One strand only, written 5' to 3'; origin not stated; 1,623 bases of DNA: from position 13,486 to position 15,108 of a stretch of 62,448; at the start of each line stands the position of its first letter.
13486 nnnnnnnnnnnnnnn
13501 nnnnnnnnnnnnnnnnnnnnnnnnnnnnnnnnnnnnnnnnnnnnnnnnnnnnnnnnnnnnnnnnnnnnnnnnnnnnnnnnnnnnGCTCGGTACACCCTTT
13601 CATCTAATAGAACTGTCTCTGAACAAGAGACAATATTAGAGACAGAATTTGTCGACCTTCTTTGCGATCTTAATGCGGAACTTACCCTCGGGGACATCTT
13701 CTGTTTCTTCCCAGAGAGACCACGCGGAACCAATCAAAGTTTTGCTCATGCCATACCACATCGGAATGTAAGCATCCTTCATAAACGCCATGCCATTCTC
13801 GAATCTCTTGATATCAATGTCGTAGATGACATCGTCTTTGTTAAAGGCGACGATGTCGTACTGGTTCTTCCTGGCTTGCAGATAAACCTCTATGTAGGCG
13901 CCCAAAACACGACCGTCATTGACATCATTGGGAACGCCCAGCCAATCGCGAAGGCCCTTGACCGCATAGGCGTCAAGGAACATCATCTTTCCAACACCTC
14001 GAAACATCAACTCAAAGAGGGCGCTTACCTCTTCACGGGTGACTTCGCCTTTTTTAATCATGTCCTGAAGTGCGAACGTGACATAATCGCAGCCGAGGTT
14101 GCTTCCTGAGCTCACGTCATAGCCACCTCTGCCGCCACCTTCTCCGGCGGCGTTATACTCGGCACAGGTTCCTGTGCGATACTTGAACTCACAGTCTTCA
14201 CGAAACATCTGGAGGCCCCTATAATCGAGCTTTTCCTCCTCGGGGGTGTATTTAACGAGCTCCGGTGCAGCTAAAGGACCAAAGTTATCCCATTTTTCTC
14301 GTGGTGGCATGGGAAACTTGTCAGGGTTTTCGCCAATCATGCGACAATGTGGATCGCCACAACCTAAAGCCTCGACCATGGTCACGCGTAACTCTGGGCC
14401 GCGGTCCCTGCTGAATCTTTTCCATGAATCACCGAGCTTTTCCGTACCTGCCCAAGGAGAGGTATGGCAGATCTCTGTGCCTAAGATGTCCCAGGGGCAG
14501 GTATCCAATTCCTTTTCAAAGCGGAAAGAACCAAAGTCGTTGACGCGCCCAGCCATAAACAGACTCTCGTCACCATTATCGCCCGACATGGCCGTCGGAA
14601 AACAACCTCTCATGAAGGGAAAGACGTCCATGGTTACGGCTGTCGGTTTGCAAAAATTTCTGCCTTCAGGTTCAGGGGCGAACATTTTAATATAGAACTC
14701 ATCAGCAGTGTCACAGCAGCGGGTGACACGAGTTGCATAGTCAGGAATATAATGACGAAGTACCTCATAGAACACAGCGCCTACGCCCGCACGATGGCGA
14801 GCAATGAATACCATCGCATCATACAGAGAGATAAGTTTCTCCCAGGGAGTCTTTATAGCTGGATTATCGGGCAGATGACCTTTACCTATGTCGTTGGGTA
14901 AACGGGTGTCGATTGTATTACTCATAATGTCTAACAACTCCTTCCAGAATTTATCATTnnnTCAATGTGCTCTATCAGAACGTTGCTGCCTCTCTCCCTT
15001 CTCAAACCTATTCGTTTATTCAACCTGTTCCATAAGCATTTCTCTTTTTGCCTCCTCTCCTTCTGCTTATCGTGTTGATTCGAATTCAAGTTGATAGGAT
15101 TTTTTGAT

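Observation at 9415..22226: A 12.8-kb lower-G+C island encoding an uncharacterised regulated uptake-and-conversion pathway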

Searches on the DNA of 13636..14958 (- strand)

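Call 77: search_rna_families(sources=[L002, L003, L004, L015, L019, L087, L090, L012], threshold=gathering)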
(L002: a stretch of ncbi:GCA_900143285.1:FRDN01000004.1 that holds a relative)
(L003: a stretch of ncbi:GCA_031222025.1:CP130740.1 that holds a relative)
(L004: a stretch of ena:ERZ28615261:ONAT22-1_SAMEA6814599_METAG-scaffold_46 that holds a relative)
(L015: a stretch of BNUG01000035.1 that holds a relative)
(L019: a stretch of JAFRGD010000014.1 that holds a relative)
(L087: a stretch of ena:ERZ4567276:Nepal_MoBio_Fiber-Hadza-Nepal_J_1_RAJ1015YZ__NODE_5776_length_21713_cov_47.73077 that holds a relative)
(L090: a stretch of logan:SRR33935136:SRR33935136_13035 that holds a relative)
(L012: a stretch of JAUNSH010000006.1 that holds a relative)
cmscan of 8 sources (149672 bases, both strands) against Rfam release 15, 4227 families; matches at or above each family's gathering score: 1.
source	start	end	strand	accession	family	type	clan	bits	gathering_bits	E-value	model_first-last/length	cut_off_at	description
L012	4590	4673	-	RF02913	pemK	Cis-reg;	-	42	34.8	0.0008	1-61/61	no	pemK RNA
